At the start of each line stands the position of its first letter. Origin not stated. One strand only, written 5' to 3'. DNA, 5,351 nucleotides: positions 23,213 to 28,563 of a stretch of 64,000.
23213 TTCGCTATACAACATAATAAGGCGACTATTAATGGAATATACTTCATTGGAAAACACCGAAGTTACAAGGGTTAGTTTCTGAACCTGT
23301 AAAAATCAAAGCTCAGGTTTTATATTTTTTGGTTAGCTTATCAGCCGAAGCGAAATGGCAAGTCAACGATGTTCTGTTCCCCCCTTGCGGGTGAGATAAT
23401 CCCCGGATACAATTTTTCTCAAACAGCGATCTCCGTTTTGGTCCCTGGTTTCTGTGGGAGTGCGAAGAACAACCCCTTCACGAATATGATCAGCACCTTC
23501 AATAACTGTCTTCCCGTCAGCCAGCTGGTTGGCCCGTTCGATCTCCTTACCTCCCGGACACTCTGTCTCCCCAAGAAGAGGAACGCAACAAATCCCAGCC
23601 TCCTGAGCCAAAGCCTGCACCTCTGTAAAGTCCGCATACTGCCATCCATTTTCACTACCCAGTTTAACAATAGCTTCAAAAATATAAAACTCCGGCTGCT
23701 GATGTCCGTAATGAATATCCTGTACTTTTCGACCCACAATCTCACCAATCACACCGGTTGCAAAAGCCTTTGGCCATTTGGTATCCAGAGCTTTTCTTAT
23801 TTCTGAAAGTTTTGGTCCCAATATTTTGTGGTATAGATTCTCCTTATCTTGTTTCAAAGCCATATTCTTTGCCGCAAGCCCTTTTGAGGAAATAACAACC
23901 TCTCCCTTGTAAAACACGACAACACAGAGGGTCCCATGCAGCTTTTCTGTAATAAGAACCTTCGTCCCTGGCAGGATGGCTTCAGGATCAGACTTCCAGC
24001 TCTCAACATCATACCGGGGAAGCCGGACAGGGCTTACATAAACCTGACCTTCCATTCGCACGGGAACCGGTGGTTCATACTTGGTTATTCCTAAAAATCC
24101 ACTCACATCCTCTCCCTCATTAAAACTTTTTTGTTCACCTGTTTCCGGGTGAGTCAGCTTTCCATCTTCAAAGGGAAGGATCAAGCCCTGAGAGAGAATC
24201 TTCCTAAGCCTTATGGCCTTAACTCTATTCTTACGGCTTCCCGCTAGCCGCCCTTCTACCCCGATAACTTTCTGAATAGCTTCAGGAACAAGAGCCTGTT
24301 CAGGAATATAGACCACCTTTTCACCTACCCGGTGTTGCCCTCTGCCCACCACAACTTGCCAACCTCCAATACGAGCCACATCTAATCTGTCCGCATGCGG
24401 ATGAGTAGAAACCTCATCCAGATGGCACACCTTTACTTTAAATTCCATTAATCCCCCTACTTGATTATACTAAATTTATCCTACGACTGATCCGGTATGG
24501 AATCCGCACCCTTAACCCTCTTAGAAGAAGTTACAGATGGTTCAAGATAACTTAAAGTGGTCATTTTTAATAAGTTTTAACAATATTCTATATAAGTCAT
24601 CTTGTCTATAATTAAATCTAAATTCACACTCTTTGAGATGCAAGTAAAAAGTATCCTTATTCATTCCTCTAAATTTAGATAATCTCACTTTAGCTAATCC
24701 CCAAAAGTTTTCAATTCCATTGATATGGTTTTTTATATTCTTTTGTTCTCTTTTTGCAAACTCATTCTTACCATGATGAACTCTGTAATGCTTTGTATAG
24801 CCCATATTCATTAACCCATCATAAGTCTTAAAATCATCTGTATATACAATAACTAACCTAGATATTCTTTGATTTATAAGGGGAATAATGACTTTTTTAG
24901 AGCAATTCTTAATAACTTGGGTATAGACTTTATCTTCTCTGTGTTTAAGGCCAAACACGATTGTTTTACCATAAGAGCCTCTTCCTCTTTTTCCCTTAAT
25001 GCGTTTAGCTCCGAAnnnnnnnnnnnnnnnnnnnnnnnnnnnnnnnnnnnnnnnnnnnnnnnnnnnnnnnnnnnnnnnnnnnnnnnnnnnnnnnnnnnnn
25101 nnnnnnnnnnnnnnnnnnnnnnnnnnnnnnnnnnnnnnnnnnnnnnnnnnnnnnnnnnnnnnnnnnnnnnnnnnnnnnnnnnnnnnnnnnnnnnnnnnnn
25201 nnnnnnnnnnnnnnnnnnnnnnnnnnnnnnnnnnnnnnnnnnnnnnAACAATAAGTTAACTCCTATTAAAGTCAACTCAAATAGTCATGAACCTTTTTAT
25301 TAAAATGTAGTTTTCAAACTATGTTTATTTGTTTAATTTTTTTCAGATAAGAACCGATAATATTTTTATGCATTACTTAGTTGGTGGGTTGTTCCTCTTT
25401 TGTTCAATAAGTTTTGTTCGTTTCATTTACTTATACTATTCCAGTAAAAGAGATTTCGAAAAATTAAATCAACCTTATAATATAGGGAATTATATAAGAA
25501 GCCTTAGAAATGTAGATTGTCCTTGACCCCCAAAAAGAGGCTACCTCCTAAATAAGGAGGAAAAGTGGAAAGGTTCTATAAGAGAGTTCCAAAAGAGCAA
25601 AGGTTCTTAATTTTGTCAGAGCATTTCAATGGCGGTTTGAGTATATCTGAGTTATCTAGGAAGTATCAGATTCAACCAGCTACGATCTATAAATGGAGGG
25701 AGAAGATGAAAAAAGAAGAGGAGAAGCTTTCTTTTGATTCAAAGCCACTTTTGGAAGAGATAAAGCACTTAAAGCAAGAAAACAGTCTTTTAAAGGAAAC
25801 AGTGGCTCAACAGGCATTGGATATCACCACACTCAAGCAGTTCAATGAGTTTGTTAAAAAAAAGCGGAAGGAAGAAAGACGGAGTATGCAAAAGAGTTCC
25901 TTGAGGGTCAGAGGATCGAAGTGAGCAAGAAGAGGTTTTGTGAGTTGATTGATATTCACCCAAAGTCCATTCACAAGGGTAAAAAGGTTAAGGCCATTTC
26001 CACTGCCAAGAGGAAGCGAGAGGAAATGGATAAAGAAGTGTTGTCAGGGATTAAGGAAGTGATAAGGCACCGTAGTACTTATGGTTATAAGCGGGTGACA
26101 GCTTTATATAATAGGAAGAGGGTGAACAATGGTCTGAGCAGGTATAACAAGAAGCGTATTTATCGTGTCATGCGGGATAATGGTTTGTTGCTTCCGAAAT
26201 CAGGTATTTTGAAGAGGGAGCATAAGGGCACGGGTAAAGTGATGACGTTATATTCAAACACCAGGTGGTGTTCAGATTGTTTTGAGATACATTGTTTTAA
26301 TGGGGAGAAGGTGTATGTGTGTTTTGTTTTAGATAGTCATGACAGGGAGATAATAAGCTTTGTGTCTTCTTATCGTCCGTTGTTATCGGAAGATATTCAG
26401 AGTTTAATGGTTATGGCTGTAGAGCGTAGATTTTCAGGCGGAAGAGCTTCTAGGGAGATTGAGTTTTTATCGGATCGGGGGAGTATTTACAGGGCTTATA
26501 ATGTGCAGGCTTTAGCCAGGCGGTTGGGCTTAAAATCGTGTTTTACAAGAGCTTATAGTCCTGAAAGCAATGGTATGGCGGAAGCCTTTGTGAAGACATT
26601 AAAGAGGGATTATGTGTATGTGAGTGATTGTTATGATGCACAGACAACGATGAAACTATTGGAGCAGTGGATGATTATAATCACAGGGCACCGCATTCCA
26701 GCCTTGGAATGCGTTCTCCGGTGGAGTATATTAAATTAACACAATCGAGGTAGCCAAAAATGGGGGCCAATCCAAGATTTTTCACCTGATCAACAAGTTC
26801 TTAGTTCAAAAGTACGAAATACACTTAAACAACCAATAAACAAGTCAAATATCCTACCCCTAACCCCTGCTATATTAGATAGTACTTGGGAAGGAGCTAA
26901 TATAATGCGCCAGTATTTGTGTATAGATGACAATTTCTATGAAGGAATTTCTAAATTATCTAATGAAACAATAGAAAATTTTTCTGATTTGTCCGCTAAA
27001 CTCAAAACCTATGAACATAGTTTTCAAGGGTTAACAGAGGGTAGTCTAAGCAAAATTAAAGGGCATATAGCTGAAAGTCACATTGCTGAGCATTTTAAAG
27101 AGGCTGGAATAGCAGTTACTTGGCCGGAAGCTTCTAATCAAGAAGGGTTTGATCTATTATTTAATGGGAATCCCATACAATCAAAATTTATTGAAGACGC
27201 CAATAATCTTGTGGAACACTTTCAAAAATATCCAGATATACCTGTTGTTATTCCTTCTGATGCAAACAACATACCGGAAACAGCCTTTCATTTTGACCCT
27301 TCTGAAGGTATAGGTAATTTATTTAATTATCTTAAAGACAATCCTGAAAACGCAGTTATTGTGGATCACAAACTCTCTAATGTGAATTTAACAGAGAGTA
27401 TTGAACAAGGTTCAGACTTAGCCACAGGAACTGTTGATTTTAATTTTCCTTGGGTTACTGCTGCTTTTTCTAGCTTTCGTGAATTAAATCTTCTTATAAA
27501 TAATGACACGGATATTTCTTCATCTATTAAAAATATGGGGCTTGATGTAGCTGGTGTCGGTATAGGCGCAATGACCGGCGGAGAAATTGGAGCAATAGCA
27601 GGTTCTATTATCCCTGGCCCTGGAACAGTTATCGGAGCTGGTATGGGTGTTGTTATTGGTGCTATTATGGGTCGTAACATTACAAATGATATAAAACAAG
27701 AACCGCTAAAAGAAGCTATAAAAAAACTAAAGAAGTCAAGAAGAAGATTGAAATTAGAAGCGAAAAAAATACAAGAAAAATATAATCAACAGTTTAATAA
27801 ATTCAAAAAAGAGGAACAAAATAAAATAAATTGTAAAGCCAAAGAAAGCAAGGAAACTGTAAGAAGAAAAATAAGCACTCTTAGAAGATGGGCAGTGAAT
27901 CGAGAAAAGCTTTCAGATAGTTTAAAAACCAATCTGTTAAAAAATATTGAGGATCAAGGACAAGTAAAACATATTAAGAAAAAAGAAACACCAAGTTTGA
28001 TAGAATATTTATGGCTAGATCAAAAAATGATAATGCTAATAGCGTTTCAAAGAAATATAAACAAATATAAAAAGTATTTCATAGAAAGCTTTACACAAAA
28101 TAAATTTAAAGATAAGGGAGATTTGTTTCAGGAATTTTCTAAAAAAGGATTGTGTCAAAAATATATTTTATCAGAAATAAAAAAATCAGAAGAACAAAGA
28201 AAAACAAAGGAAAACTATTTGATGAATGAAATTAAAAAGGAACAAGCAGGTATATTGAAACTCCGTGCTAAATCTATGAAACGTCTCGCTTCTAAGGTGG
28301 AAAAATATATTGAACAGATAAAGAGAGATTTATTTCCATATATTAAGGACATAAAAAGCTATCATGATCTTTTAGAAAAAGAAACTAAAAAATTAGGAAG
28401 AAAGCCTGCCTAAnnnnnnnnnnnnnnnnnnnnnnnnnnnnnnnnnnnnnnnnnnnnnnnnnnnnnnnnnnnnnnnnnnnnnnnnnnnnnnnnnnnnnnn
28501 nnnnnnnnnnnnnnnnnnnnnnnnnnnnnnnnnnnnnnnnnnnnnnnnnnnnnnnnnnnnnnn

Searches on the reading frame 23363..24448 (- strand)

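Call 52: search_protein_families(library=pfam, proteins=[window:23363-24448:-], max_evalue=0.001)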
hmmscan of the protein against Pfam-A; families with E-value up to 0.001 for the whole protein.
window:23363-24448:- (361 aa): 2 families
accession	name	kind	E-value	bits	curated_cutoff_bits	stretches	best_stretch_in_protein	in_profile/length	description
PF09414.15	RNA_ligase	-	1.1e-18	68.5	27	1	163-345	2-169/171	RNA ligase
PF21189.3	PHA02142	-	1.8e-12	48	27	1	8-92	5-91/92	PHA02142 OB-fold domain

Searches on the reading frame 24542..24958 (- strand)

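Call 52: search_protein_families(library=pfam, proteins=[window:24542-24958:-], max_evalue=0.001)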
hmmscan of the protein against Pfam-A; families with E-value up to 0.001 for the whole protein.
window:24542-24958:- (138 aa): 1 family
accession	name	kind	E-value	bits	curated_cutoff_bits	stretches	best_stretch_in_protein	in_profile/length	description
PF12762.13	DDE_Tnp_IS1595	-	1.8e-14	54.5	27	1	3-116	42-153/153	ISXO2-like transposase domain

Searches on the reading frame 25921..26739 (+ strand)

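Call 5: search_protein_families(library=pfam, proteins=[window:25921-26739:+], max_evalue=1)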
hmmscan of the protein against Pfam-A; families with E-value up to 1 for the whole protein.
window:25921-26739:+ (272 aa): 4 families
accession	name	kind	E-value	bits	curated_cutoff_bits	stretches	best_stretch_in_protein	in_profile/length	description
PF00665.32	rve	-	1.5e-14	54.5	32.6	1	112-214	4-102/102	Integrase core domain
PF13276.12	HTH_21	-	1.2e-08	35.5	28.1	1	40-90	6-53/60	HTH-like domain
PF13683.12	rve_3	-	0.00053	20.1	26.5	1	204-251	3-50/67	Integrase core domain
PF20282.3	CTD6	-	0.012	16.4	26.4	1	30-65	60-95/130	C-terminal domain 6 of the ABC-three component (ABC-3C) systems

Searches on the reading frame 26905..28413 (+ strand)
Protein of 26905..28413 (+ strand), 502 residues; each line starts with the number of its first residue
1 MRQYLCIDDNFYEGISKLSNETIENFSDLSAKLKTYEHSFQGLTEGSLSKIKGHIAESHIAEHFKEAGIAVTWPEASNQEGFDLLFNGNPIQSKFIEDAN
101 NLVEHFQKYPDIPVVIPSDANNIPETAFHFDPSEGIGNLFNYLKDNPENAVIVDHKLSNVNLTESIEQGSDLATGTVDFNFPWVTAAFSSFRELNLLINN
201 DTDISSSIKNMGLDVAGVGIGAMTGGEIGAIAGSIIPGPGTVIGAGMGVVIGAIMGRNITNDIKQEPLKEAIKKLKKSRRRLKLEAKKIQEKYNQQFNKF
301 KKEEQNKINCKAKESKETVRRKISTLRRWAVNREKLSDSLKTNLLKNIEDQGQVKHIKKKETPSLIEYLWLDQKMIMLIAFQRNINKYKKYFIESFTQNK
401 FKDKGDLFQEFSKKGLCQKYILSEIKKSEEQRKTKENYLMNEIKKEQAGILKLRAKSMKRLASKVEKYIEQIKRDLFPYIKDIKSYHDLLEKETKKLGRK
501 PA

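Call 5: search_protein_families(library=pfam, proteins=[window:26905-28413:+], max_evalue=1)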
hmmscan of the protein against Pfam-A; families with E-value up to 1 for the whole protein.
window:26905-28413:+ (502 aa): 8 families
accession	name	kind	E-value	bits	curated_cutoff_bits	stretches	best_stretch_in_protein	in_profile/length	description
PF06897.17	DUF1269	-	0.00024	21.8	26.9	1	222-301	1-79/100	Protein of unknown function (DUF1269)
PF13488.11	Gly-zipper_Omp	-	0.00089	19.6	25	1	220-262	1-45/46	Glycine zipper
PF21724.2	DUF6861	-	0.0032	17.4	28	1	217-256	42-81/194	Family of unknown function (DUF6861)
PF11981.13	DUF3482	-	0.0058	16.5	29.2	1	206-336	142-279/293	Domain of unknown function (DUF3482)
PF13441.11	Gly-zipper_YMGG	-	0.0099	16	28.9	1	215-257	4-44/45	YMGG-like Gly-zipper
PF17253.7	DUF5320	-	0.045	15.4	27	1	218-292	10-88/99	Family of unknown function (DUF5320)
PF20721.2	C19orf12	-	0.16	12.2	30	1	221-322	46-142/163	C19orf12-like protein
PF20960.2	Bag6_BAGS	-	0.26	11.9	22.9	0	283-298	30-45/53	Bag6, BAG-similar domain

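Call 6: search_protein_families(library=padloc, proteins=[window:26905-28413:+], max_evalue=1)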
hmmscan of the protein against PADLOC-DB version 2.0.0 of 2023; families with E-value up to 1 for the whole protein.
window:26905-28413:+ (502 aa): 4 families
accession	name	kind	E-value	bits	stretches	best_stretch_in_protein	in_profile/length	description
PDLC04409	PDC-M09B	-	3.3e-07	27.2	2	79-111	101-133/480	-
PDLC04408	PDC-M09B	-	1.9e-05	21.4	2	184-306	327-439/486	-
PDLC04784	PDC-M72B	-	0.00014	19.9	1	45-131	39-130/193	-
PDLC04406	PDC-M09A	-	0.25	8.7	1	215-326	197-305/330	-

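Call 7: search_protein_families(library=ncbifam, proteins=[window:26905-28413:+], max_evalue=1)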
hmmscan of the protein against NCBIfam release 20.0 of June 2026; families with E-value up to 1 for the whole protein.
window:26905-28413:+ (502 aa): 6 families
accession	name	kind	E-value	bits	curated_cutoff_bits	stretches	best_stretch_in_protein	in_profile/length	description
TIGR03789.1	pdsO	hypoth_equivalog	9.1e-05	22.2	152.2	1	240-316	54-129/243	sortase-associated OmpA-like protein PdsO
NF053611.1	YiaD_Gzip_OmpA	equivalog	0.0011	18.7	175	1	215-272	26-82/206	YiaD family glycine zipper/OmpA-like lipoprotein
NF041669.1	GvpT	domain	0.0025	18.3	80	1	240-321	8-79/123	GvpT/GvpP family gas vesicle accessory protein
NF058533.1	antiphage_ProA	equivalog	0.0034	14.8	1500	1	262-450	1080-1266/1903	anti-phage protein ProA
TIGR01148.1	mtrC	equivalog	0.021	14.2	103.65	1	211-277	68-133/264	tetrahydromethanopterin S-methyltransferase subunit MtrC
NF038224.1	OmpA_like_CmpA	equivalog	0.041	13.4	300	1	222-278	41-93/233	C-OmpA-like family protein CmpA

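Call 76: find_encoding_contigs(protein=window:26905-28413:+, flank=6000, max_places=8)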
Protein window:26905-28413:+ (502 aa): 1 contig read that carries it; 1 place shown.
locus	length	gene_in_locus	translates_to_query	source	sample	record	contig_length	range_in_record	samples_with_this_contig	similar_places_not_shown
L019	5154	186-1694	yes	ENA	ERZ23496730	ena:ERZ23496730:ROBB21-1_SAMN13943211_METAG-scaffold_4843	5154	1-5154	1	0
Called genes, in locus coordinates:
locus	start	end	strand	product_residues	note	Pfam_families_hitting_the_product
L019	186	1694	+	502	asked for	-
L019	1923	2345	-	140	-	-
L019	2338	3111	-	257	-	-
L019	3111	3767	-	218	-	-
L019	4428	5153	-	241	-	?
